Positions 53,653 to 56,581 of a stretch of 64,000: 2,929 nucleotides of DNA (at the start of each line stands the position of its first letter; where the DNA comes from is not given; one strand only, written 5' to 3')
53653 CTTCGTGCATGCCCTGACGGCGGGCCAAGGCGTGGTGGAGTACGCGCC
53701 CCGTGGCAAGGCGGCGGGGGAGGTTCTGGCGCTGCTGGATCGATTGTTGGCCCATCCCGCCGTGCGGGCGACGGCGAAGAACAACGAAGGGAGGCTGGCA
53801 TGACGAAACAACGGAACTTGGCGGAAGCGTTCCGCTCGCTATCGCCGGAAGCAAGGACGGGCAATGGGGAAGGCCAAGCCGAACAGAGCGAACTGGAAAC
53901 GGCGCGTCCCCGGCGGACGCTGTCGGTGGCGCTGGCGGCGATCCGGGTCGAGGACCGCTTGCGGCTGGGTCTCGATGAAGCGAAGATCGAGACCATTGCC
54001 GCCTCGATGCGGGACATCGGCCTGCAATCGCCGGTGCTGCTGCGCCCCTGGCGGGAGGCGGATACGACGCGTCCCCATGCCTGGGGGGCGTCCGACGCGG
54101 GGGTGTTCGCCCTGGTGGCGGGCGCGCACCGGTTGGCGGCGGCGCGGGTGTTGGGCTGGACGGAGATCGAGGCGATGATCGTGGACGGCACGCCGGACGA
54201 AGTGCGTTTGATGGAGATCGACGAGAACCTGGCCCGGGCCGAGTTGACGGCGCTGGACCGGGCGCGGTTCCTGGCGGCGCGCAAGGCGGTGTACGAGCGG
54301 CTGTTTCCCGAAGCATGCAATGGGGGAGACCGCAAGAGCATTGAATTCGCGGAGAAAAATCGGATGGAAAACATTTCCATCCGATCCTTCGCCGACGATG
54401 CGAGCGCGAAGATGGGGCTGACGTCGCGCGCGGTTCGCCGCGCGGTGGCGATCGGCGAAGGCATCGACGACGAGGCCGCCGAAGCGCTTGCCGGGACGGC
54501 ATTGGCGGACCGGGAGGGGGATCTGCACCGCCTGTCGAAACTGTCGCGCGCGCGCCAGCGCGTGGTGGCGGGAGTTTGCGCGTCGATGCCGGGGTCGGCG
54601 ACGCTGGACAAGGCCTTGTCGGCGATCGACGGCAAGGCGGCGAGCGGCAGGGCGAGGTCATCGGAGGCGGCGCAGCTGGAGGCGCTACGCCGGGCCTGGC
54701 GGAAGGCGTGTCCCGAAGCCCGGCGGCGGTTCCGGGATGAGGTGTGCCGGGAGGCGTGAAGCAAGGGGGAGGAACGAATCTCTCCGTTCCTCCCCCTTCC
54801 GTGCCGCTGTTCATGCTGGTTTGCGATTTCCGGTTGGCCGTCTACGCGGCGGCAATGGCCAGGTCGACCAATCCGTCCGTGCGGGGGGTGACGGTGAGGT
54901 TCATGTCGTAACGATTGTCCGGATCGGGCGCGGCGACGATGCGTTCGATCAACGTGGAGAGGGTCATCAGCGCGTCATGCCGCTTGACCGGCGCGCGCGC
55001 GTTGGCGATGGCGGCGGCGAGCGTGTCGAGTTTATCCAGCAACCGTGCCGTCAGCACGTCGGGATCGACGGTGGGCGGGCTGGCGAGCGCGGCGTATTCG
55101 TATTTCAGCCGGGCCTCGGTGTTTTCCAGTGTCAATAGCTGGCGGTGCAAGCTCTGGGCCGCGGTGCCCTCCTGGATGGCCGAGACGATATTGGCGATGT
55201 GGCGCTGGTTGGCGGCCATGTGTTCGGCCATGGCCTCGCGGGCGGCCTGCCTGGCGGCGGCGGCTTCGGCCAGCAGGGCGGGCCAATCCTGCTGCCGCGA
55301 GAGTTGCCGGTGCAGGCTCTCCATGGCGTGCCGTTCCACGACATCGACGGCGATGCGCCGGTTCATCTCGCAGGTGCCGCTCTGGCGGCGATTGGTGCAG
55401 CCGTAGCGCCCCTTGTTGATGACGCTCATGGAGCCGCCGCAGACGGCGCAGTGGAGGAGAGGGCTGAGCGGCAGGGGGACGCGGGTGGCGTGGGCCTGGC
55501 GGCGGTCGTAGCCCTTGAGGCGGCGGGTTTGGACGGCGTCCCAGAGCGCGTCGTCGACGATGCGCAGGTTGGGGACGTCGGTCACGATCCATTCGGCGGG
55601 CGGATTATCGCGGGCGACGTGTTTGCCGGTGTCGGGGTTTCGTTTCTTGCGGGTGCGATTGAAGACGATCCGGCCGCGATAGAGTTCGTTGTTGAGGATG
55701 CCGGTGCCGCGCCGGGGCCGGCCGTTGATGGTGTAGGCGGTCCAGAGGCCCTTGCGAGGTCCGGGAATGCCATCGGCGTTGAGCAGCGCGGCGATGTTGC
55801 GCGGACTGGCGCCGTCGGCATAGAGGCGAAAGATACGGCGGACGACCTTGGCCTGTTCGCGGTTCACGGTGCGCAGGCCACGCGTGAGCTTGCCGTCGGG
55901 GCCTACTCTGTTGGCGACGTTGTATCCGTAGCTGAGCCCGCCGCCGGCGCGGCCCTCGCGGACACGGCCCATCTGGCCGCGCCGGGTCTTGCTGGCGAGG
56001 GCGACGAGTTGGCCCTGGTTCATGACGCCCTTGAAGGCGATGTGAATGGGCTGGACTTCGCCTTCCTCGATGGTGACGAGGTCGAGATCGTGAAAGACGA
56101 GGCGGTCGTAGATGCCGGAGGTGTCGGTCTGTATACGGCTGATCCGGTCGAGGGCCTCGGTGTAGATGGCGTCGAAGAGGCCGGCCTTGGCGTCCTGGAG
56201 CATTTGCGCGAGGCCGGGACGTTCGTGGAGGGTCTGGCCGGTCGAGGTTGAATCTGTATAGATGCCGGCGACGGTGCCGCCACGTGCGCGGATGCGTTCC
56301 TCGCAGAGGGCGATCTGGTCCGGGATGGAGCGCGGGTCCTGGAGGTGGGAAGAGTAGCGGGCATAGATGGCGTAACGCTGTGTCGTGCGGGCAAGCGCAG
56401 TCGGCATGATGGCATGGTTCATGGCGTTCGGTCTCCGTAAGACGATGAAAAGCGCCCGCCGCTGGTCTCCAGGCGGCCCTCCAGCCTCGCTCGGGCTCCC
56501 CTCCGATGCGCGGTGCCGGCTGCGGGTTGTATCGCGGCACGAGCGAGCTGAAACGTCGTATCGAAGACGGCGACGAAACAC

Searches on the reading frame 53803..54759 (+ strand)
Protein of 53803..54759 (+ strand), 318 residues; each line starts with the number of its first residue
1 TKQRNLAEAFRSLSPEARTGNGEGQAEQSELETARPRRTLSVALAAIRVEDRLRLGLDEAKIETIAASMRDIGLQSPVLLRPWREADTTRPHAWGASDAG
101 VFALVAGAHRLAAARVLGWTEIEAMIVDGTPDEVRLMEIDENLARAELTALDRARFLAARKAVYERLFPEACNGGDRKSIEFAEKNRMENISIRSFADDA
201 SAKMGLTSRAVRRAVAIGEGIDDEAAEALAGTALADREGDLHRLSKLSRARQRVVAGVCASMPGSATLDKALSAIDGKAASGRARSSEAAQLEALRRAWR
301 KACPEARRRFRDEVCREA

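Call 25: search_protein_families(library=ncbifam, proteins=[window:53803-54759:+], max_evalue=0.01)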
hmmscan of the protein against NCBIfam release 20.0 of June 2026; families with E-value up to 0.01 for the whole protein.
window:53803-54759:+ (318 aa): 5 families
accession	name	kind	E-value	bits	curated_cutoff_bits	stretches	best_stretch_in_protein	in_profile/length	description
TIGR00180.1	parB_part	domain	6e-12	45.7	58.45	1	51-163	18-118/186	ParB/RepB/Spo0J family partition protein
TIGR03454.1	partition_RepB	equivalog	3.1e-09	36.7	201.5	1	48-159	76-172/325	plasmid partitioning protein RepB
TIGR03734.1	PRTRC_parB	hypoth_equivalog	5.5e-09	35.1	278.6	1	56-155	11-100/555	PRTRC system ParB family protein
TIGR04285.1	nucleoid_noc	exception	9.6e-09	35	315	1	54-155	18-104/255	nucleoid occlusion protein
NF010440.0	PRK13866.1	equivalog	7.5e-06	25.3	522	1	47-158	76-173/336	plasmid partitioning protein RepB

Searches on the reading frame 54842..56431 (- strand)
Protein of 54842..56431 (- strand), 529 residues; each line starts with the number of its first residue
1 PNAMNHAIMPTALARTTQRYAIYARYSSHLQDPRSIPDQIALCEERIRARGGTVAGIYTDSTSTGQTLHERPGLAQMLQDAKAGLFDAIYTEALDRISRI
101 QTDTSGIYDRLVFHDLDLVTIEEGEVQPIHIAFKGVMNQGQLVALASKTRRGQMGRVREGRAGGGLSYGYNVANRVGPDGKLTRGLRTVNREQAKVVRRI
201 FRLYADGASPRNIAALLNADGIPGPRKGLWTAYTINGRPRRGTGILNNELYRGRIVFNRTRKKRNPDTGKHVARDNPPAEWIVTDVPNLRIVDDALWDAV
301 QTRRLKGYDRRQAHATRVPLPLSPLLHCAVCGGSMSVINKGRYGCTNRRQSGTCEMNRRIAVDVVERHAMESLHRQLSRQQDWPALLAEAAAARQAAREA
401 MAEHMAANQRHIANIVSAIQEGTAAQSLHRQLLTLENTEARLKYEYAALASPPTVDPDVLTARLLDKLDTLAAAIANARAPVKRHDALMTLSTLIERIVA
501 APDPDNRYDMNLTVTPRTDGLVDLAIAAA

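Call 7: search_protein_families(library=pfam, proteins=[window:54842-56431:-], max_evalue=0.01)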
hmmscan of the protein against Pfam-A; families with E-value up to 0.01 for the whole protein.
window:54842-56431:- (529 aa): 3 families
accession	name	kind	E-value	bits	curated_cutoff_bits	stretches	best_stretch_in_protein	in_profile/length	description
PF07508.19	Recombinase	-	1.4e-23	83.5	21.1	1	192-304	2-99/102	Recombinase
PF00239.26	Resolvase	-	2.5e-17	63.8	23.3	1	21-161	2-144/145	Resolvase, N terminal domain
PF13408.12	Zn_ribbon_recom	-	1.2e-08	35.7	25.3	1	321-371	1-55/58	Recombinase zinc beta ribbon domain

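Call 25: search_protein_families(library=ncbifam, proteins=[window:54842-56431:-], max_evalue=0.01)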
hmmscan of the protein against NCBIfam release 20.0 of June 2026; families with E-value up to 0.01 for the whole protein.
window:54842-56431:- (529 aa): 4 families
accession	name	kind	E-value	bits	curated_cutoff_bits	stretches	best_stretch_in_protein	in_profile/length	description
NF047343.1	SCCmet_CcrB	equivalog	1.5e-24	86.6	900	1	18-418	7-405/542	cassette chromosome recombinase CcrB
NF041201.1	recomb_XisF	equivalog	1e-15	57.7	375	1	23-376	4-356/465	fdxN element excision recombinase XisF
NF047347.1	SCCmet_CcrC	equivalog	9.4e-13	47.5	900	1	19-336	4-314/558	cassette chromosome recombinase CcrC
NF033518.0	transpos_IS607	equivalog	0.00014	21.5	110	1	13-103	49-136/187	IS607 family transposase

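Call 28: find_encoding_contigs(protein=window:54842-56431:-, flank=10000, max_places=10)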
Protein window:54842-56431:- (529 aa): no gene with exactly this product is on record in the collection.

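Call 44: search_dna_similar(query=window:54842-56431:-, collection=plasmids, mode=protein, max_rows=15)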
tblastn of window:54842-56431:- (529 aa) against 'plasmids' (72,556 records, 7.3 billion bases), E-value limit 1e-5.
Records with a match: 304; places in all: 367; records where one place covers at least 80% of the query: 37.
Best place of each record, by identity: <60% 304.
By first word of the organism name: Ralstonia 53; Rhizobium 18; Enterococcus 15; Bacillus 14; Azospirillum 10; Rhodococcus 10; Sphingobium 9; Paracoccus 8; Agrobacterium 8; Clostridium 8; and 73 more.
By predicted mobility (MOB-suite, as given by PLSDB): non-mobilizable 144; conjugative 80; mobilizable 80.
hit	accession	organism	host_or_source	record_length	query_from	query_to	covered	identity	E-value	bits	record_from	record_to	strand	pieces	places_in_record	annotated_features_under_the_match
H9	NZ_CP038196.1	Paracoccus versutus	single cell,soil adjacent to the roots ...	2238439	17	528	97%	39.6%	3e-102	344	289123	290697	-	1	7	none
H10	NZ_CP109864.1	Paracoccus aminovorans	bacteria,human fecal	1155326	17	528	97%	39.2%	2e-99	336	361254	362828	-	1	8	record has no annotation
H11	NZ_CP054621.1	Azospirillum oryzae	cell culture,soil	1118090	19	504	92%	41.2%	3e-92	315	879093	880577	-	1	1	record has no annotation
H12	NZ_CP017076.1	Novosphingobium resinovorum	single cell,soil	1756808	10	502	93%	38.6%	6e-98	332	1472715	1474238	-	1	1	none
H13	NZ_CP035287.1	Paracoccus versutus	whole organism,soil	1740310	19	519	95%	37.5%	2e-94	322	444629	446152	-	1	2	none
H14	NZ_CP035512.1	Haematobacter massiliensis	single cell,human skin swab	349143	19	502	91%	38.7%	1e-96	328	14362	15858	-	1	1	recombinase family protein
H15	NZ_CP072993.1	Loktanella salsilacus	-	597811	19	498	91%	38.9%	6e-86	297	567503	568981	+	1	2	recombinase family protein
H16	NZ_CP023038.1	Komagataeibacter saccharivorans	vinegar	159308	19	525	96%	36.8%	2e-89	307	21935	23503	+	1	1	recombinase family protein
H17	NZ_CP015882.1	Ensifer adhaerens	silty clay loam soil (pH 6.1)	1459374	15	511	94%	37.3%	2e-93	319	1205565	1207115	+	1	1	none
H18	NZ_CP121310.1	Ensifer adhaerens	bacterial colony,soil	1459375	15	511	94%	37.3%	2e-93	319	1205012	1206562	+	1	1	none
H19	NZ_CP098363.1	Paracoccus sp. TOH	cell cuture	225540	19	504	92%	38.1%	1e-90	311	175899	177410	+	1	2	recombinase family protein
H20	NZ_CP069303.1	Shinella sp. PSBB067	monoisolate,Minnesota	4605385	15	502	92%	37.6%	3e-93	318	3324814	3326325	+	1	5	none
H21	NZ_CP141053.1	Paracoccus denitrificans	-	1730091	19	503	92%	37.8%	8e-94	320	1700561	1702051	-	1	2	none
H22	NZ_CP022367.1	Azospirillum sp. TSH58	single cell,paddy soils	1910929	11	504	93%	36.9%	2e-69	290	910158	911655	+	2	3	record has no annotation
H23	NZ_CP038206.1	Paracoccus pantotrophus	single cell,soil associated with ...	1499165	19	502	91%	37.5%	6e-94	320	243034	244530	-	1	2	none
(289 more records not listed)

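Call 45: get_annotated_region(hit=H14, flank=6000)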
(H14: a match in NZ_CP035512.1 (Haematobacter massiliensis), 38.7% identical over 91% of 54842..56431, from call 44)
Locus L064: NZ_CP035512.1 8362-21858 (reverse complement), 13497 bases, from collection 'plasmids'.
description: Haematobacter massiliensis strain OT1 plasmid pOT1-2, complete sequence
organism: Haematobacter massiliensis (NCBI taxid 195105)
taxonomy: Bacteria; Pseudomonadota; Alphaproteobacteria; Rhodobacterales; Paracoccaceae; Haematobacter; Haematobacter massiliensis
host: -; source: single cell,human skin swab; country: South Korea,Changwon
typing (MOB-suite, as given by PLSDB): conjugative; replicon rep_cluster_565; relaxase MOBP; mating-pair formation MPF_T
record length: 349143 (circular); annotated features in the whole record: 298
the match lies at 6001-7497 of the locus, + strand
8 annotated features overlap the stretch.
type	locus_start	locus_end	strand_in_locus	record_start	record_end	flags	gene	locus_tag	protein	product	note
CDS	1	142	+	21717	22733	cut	-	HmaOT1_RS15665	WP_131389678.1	nucleotidyl transferase AbiEii/AbiGii toxin family protein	-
CDS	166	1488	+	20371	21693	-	-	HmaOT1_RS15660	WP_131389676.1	SIR2 family protein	-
CDS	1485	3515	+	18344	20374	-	-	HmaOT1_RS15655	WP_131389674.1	ATP-binding protein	-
CDS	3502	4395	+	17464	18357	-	-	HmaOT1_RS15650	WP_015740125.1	3'-5' exonuclease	-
CDS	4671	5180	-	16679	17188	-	-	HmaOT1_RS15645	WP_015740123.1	GNAT family N-acetyltransferase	-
CDS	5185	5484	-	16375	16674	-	-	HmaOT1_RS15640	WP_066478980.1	DUF1778 domain-containing protein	-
CDS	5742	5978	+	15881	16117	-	-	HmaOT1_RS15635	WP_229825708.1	hypothetical protein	-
CDS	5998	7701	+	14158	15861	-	-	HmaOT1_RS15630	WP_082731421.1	recombinase family protein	GO:0006310 - DNA recombination [Evidence IEA]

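Call 46: get_annotated_region(hit=H16, flank=6000)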
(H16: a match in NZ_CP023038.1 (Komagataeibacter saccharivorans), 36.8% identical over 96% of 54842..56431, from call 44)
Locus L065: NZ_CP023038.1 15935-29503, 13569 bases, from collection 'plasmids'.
description: Komagataeibacter saccharivorans strain CV1 plasmid unnamed2, complete sequence
organism: Komagataeibacter saccharivorans (NCBI taxid 265959)
taxonomy: Bacteria; Pseudomonadota; Alphaproteobacteria; Rhodospirillales; Acetobacteraceae; Komagataeibacter; Komagataeibacter saccharivorans
host: -; source: vinegar; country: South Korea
typing (MOB-suite, as given by PLSDB): conjugative; relaxase MOBF,MOBP,MOBP; mating-pair formation MPF_I
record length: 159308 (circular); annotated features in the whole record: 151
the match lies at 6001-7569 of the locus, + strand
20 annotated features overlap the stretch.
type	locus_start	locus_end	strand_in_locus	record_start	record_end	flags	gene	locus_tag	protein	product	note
CDS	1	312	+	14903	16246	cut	-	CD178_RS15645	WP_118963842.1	IS1182 family transposase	-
CDS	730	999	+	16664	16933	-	-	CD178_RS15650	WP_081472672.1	hypothetical protein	-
CDS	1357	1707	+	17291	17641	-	-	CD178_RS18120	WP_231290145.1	hypothetical protein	-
CDS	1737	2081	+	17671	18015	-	-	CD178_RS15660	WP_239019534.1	hypothetical protein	-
CDS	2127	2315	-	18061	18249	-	-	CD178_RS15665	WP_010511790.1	hypothetical protein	-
CDS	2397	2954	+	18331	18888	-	-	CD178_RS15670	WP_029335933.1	phosphate-starvation-inducible PsiE family protein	-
CDS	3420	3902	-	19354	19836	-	-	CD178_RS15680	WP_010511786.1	Hsp20 family protein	-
CDS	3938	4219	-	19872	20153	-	-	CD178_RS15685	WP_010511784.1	hypothetical protein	-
CDS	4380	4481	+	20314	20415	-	-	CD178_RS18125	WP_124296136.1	YXWGXW repeat-containing protein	-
CDS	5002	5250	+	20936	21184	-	-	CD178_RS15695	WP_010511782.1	hypothetical protein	-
CDS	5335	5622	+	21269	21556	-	-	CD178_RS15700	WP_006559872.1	type II toxin-antitoxin system RelB/DinJ family antitoxin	-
CDS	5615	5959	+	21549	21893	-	-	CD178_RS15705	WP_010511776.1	type II toxin-antitoxin system RelE/ParE family toxin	GO:0030541 - plasmid partitioning [Evidence IEA]; GO:0051290 - protein heterotetramerization [Evidence IEA]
CDS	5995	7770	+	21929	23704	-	-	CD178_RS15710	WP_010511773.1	recombinase family protein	GO:0006310 - DNA recombination [Evidence IEA]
CDS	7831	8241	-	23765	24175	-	vapC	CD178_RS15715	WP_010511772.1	tRNA(fMet)-specific endonuclease VapC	-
CDS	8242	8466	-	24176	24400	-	vapB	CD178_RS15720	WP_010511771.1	type II toxin-antitoxin system VapB family antitoxin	-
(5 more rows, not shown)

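Call 60: find_encoding_contigs(protein=window:54842-56422:-, flank=10000, max_places=10)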
Protein window:54842-56422:- (526 aa): 1 contig read that carries it; 1 place shown.
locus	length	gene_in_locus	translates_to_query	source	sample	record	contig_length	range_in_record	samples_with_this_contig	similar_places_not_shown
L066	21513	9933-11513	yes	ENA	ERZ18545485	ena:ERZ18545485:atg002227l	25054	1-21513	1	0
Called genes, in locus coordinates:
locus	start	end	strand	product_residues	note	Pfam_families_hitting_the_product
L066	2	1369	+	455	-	?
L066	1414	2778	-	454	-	PF24575:TPR_Slam (faint), PF13432:TPR_16 (faint), PF04575:SlipAM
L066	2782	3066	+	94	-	-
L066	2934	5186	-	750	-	-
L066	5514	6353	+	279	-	PF01507:PAPS_reduct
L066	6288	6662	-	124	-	-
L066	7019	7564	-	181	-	PF01609:DDE_Tnp_1, PF13751:DDE_Tnp_1_6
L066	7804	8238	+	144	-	-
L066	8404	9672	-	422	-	-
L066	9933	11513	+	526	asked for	PF00239:Resolvase, PF07508:Recombinase, PF13408:Zn_ribbon_recom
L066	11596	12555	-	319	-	PF02195:ParB_N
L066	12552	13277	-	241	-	PF01656:CbiA, PF09140:MipZ (faint), PF10609:ParA (weak), PF13614:AAA_31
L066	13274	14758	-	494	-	PF03428:RP-C, PF11800:RP-C_C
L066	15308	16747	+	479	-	PF00078:RVT_1, PF08388:GIIM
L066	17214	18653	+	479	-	PF00078:RVT_1, PF08388:GIIM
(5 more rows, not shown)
